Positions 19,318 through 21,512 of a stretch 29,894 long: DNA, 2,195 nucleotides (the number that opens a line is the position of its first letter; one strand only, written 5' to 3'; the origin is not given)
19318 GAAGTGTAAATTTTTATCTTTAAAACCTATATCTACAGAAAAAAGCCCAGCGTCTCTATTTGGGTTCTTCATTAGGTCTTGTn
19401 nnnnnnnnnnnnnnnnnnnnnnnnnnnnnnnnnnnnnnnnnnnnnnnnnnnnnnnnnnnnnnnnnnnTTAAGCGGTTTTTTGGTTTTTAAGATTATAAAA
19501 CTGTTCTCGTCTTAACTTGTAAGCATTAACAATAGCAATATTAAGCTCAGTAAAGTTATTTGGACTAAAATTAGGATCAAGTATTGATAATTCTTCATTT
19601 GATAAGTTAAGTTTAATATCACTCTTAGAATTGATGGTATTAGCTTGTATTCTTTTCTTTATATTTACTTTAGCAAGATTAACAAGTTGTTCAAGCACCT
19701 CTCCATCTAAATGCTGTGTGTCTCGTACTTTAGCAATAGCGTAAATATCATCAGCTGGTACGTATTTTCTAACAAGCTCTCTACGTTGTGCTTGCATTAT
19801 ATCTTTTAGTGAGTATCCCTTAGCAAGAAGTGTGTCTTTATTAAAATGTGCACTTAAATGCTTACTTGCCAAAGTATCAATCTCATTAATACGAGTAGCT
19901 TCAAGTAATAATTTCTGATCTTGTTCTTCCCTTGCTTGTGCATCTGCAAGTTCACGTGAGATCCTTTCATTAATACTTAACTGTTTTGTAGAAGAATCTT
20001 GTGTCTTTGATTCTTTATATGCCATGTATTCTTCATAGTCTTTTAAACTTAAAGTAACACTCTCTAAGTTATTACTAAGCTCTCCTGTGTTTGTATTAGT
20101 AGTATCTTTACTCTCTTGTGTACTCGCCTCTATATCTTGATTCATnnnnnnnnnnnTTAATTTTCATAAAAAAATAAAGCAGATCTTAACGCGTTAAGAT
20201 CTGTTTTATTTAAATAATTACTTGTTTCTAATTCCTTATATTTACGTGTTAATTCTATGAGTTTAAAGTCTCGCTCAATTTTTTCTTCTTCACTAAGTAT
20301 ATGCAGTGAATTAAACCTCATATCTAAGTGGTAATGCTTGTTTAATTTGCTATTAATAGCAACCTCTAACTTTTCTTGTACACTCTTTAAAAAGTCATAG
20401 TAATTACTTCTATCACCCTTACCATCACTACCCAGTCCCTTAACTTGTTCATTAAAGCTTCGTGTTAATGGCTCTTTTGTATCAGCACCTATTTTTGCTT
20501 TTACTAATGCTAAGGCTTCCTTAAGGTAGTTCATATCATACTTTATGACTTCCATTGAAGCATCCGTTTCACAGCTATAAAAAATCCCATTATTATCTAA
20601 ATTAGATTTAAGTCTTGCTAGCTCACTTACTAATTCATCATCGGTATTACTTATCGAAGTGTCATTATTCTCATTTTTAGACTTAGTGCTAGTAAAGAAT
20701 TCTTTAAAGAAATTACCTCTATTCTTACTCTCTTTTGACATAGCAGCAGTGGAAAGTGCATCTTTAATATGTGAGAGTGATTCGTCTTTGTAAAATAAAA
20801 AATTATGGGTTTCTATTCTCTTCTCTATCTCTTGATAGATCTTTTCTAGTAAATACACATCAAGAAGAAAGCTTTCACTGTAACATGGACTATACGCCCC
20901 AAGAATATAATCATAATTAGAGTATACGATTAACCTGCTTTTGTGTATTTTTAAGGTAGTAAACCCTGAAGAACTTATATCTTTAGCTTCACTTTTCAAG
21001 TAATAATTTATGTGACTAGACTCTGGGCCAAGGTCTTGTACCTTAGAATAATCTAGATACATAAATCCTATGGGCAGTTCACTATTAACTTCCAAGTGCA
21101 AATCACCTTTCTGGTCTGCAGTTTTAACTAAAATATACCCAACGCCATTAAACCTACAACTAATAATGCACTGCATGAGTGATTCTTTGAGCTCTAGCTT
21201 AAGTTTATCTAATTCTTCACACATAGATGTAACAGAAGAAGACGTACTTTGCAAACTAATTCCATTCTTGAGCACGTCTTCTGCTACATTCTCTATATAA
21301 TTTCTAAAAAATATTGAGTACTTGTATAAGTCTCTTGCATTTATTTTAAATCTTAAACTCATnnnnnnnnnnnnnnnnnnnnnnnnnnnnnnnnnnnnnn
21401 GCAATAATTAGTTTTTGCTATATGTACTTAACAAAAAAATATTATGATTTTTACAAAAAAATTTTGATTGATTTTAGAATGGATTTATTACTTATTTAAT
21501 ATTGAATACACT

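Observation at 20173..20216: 38-bp near-perfect palindrome with two GATC sites inside the 3' end of the portal-like gene, followed by a U-run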

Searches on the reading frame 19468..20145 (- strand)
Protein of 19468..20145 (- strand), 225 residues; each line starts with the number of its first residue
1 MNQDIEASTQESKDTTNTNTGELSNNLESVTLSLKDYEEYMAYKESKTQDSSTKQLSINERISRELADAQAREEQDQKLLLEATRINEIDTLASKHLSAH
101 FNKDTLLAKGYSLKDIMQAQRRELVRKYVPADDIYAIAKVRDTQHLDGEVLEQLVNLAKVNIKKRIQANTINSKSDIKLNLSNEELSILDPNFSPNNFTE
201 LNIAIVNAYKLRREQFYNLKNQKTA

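Call 31: search_protein_families(library=pfam, proteins=[window:19468-20145:-])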
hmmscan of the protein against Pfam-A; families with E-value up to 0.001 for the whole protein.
window:19468-20145:- (225 aa): 1 family
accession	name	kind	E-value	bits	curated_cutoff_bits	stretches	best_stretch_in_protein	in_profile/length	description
PF07094.16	DUF1357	-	4.5e-67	226.8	22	1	10-219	5-221/223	Protein of unknown function (DUF1357)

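Call 54: search_protein_families(library=ncbifam, proteins=[window:19468-20145:-], max_evalue=0.01)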
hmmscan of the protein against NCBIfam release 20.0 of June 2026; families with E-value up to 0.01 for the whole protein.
window:19468-20145:- (225 aa): 0 families

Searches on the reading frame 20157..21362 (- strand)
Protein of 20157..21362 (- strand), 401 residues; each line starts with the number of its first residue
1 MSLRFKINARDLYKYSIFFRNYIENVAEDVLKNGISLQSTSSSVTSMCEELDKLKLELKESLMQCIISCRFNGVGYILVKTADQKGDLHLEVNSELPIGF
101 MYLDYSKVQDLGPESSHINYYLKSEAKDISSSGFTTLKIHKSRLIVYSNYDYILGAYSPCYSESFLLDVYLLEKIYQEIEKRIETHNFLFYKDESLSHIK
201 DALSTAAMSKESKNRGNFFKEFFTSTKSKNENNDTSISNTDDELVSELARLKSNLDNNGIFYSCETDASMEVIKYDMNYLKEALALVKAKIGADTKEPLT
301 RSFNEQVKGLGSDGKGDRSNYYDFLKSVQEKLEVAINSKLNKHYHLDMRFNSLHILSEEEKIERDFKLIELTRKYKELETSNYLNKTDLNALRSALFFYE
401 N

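Call 9: find_related_loci(query=window:20157-21362:-, collection=genome_contigs, flank=3000)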
Query window:20157-21362:- (401 aa) in genome_contigs; peptide patterns used: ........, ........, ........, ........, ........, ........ (x = any residue, [..] = any of these).
202 stretches matched a pattern; 32 encode a relative of the query (tblastn E <= 1e-3); 32 distinct loci.
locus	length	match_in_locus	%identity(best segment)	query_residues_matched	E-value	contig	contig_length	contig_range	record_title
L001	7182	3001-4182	60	6-397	3e-147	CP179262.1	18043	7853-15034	Borreliella americana strain SCW41 plasmid cp32-7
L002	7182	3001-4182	59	6-397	1e-145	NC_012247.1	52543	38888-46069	Borreliella finlandensis plasmid SV1_lp32-12, complete sequence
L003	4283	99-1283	60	6-397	1e-146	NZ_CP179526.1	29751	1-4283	Borreliella lanei strain CA-28-91 plasmid cp32-5, complete sequence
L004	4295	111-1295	59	6-397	7e-146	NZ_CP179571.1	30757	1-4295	Borreliella tanukii strain HK501 plasmid cp32-7, complete sequence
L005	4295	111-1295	59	6-397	7e-146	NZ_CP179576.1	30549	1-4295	Borreliella tanukii strain HK501 plasmid cp32-28-4, complete sequence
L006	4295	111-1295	59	6-397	1e-145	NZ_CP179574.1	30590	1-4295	Borreliella tanukii strain HK501 plasmid cp32-3, complete sequence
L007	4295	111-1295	59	6-397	1e-145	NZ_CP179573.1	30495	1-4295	Borreliella tanukii strain HK501 plasmid cp32-6, complete sequence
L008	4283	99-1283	60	6-397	1e-145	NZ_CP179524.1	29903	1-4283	Borreliella lanei strain CA-28-91 plasmid cp32-10, complete sequence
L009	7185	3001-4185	59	6-397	9e-145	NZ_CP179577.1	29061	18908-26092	Borreliella tanukii strain HK501 plasmid cp32-11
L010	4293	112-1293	59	6-397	3e-145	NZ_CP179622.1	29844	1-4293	Borreliella turdi strain Ya501 plasmid cp32-11, complete sequence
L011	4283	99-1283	59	6-397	2e-145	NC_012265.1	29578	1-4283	Borreliella finlandensis plasmid SV1_cp32-7, complete sequence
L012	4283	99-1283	59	6-397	2e-145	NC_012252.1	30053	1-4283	Borreliella finlandensis plasmid SV1_cp32-3, complete sequence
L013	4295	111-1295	58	6-397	6e-145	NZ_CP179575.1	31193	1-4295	Borreliella tanukii strain HK501 plasmid cp32-9, complete sequence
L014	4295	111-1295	58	6-397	6e-145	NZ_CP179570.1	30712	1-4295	Borreliella tanukii strain HK501 plasmid cp32-10, complete sequence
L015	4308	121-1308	59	6-397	2e-143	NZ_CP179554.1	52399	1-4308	Borreliella sinica strain CMN3 plasmid cp32-12+28-4, complete sequence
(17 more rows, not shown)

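Call 31: search_protein_families(library=pfam, proteins=[window:20157-21362:-])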
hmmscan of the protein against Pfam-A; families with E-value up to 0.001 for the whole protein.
window:20157-21362:- (401 aa): 1 family
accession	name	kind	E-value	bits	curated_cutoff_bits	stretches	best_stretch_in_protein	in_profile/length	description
PF06381.16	Phage_portal_3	-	6.5e-55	186.7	33.8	1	9-370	3-353/357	Phage portal protein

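Call 54: search_protein_families(library=ncbifam, proteins=[window:20157-21362:-], max_evalue=0.01)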
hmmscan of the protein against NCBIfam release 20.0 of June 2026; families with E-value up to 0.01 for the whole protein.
window:20157-21362:- (401 aa): 1 family
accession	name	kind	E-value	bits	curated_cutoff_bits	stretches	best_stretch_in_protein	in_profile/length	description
TIGR01555.1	phge_rel_HI1409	hypoth_equivalog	1.8e-08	33.7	196.25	1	12-177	36-200/404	phage-associated protein, HI1409 family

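Call 62: find_homologous_proteins(query=window:20157-21362:-, max_evalue=1e-30)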
Query window:20157-21362:- (401 aa): 142 proteins with E <= 1e-30 among 7175 candidates; the best 120 are listed.
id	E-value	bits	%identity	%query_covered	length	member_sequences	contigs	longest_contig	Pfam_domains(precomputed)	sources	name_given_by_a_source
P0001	4.8e-233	791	92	100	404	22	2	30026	PF06381.17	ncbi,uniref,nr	ncbi:DUF1073 domain-containing protein (plasmid) [Borrelia miyamotoi]|uniref:DUF1073 domain-containi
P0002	9.9e-228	773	92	99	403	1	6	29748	PF06381.17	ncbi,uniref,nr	ncbi:DUF1073 domain-containing protein (plasmid) [Borrelia miyamotoi]|uniref:DUF1073 domain-containi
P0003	1.3e-227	773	91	99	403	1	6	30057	PF06381.17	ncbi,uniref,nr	ncbi:DUF1073 domain-containing protein (plasmid) [Borrelia miyamotoi]|uniref:DUF1073 domain-containi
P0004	1.4e-227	773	91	99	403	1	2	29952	PF06381.17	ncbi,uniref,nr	ncbi:DUF1073 domain-containing protein (plasmid) [Borrelia miyamotoi]|uniref:DUF1073 domain-containi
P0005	1.9e-227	773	91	99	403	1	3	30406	PF06381.17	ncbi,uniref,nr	ncbi:DUF1073 domain-containing protein (plasmid) [Borrelia miyamotoi]|uniref:anti-CBASS protein Acb1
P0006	2.1e-227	772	91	99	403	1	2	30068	PF06381.17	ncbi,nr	ncbi:anti-CBASS protein Acb1 family protein [Borrelia miyamotoi]|nr:anti-CBASS Acb1 family protein [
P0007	7.7e-227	771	91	99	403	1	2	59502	PF06381.17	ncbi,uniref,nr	ncbi:anti-CBASS protein Acb1 family protein [Borrelia miyamotoi]|uniref:DUF1073 domain-containing pr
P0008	2.0e-226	769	91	99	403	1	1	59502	PF06381.17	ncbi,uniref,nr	ncbi:anti-CBASS protein Acb1 family protein [Borrelia miyamotoi]|uniref:DUF1073 domain-containing pr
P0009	2.6e-226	769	91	99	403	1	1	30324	PF06381.17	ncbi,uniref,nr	ncbi:anti-CBASS protein Acb1 family protein [Borrelia miyamotoi]|uniref:anti-CBASS protein Acb1 fami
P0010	1.7e-225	766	95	94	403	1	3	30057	PF06381.17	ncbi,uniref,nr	ncbi:Hypothetical protein BOM_1404 (plasmid) [Borrelia miyamotoi FR64b]|uniref:Anti-CBASS protein Ac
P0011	3.5e-225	765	95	94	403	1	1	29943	PF06381.17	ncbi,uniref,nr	ncbi:DUF1073 domain-containing protein (plasmid) [Borrelia miyamotoi]|uniref:anti-CBASS protein Acb1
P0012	8.9e-225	764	95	94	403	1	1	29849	PF06381.17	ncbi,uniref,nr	ncbi:anti-CBASS protein Acb1 family protein [Borrelia miyamotoi]|uniref:anti-CBASS protein Acb1 fami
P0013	1.5e-217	740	91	95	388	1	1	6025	PF06381.17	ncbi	ncbi:DUF1073 domain-containing protein, partial (plasmid) [Borrelia miyamotoi]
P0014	1.2e-216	737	85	100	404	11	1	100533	PF06381.17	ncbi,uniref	ncbi:anti-CBASS protein Acb1 family protein [Borrelia miyamotoi]|uniref:anti-CBASS protein Acb1 fami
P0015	9.0e-162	556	65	100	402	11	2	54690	PF06381.17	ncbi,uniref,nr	ncbi:phage portal protein (plasmid) [Borrelia hermsii]|uniref:Phage portal protein n=1 Tax=Borrelia 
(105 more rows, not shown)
